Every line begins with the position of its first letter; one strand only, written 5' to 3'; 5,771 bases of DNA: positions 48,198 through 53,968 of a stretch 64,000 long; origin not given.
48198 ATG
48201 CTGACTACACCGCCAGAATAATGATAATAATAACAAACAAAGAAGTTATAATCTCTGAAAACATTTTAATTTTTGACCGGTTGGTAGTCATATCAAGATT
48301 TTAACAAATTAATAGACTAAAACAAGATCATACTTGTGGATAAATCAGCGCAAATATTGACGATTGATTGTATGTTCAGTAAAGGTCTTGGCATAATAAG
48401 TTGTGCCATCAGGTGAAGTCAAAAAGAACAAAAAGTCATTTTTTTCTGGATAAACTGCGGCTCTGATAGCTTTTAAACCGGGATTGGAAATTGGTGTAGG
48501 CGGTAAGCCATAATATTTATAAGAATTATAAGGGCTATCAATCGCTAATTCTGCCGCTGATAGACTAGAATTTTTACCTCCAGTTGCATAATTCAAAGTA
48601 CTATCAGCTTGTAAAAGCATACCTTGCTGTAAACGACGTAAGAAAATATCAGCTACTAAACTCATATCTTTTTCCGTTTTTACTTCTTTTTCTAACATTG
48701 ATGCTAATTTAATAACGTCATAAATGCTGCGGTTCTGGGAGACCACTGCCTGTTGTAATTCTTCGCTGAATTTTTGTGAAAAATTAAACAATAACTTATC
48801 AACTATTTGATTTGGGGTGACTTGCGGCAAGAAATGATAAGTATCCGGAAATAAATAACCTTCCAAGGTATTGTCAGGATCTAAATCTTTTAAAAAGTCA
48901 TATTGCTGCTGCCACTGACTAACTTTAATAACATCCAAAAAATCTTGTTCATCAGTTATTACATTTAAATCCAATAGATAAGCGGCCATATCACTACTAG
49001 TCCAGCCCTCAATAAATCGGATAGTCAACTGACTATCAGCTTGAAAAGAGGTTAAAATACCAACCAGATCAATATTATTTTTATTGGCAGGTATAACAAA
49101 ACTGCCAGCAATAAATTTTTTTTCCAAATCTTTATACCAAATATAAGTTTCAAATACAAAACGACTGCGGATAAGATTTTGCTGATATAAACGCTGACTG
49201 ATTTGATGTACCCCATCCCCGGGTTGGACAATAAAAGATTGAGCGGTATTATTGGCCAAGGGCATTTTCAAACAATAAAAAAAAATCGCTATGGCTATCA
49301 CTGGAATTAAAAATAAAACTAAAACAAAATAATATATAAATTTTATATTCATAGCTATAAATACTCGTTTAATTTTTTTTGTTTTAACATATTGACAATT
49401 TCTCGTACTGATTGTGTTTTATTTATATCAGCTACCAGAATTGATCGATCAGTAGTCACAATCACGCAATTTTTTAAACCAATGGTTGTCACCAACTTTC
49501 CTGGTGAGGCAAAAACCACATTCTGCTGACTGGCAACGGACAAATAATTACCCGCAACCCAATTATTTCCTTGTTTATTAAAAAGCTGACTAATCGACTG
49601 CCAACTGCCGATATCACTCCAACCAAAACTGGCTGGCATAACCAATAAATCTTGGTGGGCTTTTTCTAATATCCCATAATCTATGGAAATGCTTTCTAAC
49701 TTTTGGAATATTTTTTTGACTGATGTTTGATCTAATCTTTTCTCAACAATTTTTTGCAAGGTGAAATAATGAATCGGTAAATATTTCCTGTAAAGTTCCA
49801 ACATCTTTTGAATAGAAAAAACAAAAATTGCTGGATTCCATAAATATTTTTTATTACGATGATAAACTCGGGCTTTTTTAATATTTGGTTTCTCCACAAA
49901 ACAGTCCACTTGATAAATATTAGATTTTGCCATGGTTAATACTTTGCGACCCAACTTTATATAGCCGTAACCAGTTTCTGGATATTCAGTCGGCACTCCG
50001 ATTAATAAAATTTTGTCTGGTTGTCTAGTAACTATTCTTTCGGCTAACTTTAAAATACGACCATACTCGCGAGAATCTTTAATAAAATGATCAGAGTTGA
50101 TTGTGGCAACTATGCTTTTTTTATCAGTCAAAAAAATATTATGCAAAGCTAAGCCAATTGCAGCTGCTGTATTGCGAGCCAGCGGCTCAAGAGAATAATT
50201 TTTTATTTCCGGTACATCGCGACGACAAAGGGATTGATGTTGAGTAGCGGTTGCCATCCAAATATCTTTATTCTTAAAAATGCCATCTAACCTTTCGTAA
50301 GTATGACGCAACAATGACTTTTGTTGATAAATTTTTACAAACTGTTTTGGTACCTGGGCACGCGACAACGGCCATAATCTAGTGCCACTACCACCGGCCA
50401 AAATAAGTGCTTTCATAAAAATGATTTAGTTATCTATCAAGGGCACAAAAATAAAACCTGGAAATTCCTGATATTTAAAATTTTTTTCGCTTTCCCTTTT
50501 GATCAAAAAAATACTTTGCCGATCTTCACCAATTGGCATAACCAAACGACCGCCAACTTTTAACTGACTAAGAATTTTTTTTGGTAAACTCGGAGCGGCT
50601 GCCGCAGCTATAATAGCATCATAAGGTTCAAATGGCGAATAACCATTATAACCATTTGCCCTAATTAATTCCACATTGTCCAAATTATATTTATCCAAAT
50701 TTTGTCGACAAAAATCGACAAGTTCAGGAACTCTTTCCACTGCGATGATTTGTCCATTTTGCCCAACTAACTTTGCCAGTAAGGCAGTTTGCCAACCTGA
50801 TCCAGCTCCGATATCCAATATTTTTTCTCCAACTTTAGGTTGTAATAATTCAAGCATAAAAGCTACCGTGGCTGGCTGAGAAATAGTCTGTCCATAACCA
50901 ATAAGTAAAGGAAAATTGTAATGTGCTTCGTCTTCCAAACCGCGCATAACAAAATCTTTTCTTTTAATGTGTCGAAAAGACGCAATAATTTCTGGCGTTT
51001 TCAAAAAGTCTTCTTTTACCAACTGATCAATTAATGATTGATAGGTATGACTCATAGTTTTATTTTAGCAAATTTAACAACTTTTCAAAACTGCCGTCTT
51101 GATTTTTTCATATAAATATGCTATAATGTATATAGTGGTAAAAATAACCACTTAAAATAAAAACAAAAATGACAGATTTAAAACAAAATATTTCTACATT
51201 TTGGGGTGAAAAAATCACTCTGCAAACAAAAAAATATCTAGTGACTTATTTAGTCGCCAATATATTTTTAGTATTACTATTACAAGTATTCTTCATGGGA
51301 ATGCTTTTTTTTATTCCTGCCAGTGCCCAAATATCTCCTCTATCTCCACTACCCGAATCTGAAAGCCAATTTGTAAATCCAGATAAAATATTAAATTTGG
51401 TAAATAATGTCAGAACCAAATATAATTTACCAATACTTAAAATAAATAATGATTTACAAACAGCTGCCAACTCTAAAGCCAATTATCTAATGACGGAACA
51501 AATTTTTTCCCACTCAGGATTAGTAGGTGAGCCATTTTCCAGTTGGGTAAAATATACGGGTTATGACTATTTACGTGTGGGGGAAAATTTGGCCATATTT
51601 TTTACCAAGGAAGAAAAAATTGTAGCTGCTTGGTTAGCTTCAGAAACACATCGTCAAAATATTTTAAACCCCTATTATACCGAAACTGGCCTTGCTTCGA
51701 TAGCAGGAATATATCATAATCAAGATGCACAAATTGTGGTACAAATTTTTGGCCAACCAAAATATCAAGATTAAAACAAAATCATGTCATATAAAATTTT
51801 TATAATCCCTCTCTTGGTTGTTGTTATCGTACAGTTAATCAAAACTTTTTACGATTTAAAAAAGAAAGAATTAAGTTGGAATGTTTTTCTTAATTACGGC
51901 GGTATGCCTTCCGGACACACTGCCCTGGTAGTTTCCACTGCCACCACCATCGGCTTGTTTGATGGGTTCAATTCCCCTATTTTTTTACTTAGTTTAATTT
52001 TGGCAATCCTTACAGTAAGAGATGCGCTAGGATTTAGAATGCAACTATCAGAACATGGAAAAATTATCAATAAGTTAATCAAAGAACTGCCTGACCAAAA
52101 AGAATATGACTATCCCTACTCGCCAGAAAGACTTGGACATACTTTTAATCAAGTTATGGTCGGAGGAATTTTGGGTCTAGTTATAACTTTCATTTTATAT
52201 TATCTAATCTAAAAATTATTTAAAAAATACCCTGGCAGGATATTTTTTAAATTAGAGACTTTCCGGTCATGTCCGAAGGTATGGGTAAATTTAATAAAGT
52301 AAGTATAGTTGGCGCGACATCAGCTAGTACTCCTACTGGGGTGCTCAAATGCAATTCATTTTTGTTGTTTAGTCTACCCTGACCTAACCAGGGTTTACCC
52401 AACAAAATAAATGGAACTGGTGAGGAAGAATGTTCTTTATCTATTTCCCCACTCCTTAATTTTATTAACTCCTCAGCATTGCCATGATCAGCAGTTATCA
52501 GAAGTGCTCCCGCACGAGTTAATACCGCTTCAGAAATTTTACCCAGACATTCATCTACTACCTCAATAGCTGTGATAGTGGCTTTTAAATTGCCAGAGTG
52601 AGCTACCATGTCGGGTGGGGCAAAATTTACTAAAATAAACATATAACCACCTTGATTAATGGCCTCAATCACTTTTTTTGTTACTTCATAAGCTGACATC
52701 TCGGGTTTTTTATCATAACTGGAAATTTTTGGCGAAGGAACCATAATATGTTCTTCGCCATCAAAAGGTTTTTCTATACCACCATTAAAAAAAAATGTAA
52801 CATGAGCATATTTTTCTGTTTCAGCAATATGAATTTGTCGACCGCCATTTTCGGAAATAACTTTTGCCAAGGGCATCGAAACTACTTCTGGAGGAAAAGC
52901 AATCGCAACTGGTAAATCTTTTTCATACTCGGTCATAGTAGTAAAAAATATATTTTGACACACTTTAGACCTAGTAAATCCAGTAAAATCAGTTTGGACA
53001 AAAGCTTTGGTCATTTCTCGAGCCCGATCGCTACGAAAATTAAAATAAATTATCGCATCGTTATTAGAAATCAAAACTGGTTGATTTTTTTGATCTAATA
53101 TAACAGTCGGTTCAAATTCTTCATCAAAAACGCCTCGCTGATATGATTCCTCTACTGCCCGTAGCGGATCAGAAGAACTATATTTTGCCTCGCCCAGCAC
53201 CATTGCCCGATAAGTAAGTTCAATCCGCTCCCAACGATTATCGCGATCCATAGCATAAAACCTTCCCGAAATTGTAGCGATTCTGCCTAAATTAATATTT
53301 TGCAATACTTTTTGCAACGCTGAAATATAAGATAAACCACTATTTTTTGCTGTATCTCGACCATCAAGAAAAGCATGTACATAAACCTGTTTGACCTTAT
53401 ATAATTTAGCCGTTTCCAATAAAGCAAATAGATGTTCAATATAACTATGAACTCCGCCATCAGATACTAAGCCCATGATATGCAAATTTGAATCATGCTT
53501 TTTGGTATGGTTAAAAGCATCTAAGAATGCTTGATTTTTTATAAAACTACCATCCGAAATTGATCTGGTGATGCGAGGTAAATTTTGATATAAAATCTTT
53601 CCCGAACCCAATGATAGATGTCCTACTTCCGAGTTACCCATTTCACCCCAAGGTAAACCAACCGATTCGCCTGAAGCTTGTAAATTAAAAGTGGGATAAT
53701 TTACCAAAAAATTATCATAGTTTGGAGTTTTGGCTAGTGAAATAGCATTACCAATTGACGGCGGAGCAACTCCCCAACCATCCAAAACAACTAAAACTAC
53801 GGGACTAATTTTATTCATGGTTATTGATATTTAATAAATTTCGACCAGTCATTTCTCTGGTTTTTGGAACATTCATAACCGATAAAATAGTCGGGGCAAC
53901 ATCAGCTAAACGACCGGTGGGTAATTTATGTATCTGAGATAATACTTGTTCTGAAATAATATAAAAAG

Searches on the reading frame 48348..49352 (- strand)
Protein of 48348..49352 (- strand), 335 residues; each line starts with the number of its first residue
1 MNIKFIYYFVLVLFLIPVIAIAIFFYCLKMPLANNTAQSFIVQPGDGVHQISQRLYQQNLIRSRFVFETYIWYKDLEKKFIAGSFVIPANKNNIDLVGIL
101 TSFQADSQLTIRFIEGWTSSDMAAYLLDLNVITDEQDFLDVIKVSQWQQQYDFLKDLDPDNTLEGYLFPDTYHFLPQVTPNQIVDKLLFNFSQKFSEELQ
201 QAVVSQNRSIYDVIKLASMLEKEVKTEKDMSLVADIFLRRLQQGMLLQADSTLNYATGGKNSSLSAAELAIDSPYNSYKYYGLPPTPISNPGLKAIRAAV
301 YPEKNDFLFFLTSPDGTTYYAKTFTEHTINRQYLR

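Call 8: search_protein_families(library=pfam, proteins=[window:48348-49352:-])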
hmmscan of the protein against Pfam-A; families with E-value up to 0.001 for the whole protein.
window:48348-49352:- (335 aa): 1 family
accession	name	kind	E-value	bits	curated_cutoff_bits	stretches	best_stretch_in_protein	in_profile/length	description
PF02618.21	YceG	-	3.9e-73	246.7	32.4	1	41-331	2-273/275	YceG-like family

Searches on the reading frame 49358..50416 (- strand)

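Call 8: search_protein_families(library=pfam, proteins=[window:49358-50416:-])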
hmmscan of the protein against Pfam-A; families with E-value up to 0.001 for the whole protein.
window:49358-50416:- (353 aa): 3 families
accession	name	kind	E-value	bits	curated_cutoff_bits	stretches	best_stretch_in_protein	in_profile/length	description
PF00483.29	NTP_transferase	-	1.2e-39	136.9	21.2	1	2-281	1-241/245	Nucleotidyl transferase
PF22640.1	ManC_GMP_beta-helix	-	1.1e-09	38.5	27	1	289-344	1-55/55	MannoseP isomerase/GMP-like beta-helix domain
PF12804.13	NTP_transf_3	-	6.4e-05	23.6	27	1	3-93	1-82/160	MobA-like NTP transferase domain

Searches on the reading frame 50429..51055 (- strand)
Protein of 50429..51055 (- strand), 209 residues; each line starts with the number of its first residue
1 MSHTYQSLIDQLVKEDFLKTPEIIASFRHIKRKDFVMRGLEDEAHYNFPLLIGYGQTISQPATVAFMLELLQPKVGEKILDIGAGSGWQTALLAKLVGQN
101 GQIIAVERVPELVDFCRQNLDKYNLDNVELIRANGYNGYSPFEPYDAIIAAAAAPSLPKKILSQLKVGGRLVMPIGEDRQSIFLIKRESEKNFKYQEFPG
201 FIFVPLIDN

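Call 8: search_protein_families(library=pfam, proteins=[window:50429-51055:-])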
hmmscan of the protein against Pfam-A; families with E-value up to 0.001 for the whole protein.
window:50429-51055:- (209 aa): 11 families
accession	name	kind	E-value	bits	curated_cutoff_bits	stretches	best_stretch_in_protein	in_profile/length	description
PF01135.25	PCMT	-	5.7e-60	203.1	20.3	1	6-208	4-207/210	Protein-L-isoaspartate(D-aspartate) O-methyltransferase (PCMT)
PF13847.12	Methyltransf_31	-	3.1e-12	46.8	27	1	75-173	3-109/145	Methyltransferase domain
PF13649.12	Methyltransf_25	-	8.6e-10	39.6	27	1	79-157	1-77/97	Methyltransferase domain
PF01189.24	Methyltr_RsmB-F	-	2e-07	31.3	27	1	70-135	3-68/199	16S rRNA methyltransferase RsmB/F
PF05175.20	MTS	-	4.3e-07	30.2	23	1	65-149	21-103/170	Methyltransferase small domain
PF08241.18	Methyltransf_11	-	2.3e-06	28.6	21.2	1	80-157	1-73/95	Methyltransferase domain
PF01209.24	Ubie_methyltran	-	5.2e-06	26.4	20.1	1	66-138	38-110/233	ubiE/COQ5 methyltransferase family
PF00398.26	RrnaAD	-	1.9e-05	24.4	24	1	65-138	20-88/263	Ribosomal RNA adenine dimethylase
PF08242.18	Methyltransf_12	-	7.7e-05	23.8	30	1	80-154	1-75/98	Methyltransferase domain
PF02527.21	GidB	-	8.8e-05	22.4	27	1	70-173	44-146/184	rRNA small subunit methyltransferase G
PF02390.23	Methyltransf_4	-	0.00018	21.5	24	1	79-135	5-60/173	Putative methyltransferase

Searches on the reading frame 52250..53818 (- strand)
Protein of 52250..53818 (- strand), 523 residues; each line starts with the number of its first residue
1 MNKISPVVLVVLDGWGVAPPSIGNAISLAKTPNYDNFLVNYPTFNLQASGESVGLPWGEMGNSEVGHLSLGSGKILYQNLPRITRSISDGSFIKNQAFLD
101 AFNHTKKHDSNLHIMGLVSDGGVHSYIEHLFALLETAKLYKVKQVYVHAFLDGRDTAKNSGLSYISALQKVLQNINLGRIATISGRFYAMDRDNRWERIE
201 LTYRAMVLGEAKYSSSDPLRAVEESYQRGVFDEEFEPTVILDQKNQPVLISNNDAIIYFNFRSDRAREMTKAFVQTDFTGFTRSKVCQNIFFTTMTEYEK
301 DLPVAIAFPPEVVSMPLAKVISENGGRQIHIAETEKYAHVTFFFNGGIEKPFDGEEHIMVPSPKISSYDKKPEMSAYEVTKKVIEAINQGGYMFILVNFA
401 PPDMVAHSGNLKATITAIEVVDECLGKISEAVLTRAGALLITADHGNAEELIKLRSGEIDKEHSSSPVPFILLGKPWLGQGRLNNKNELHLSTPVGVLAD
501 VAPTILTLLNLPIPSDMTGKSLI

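Call 8: search_protein_families(library=pfam, proteins=[window:52250-53818:-])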
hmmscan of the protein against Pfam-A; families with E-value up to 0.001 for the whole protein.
window:52250-53818:- (523 aa): 2 families
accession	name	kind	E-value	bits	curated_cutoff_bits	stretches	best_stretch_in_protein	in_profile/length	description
PF06415.18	iPGM_N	-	4.1e-83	278.6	27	1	83-300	1-217/217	BPG-independent PGAM N-terminus (iPGM_N)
PF01676.23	Metalloenzyme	-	1e-74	251.7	24.3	1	6-511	2-250/252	Metalloenzyme superfamily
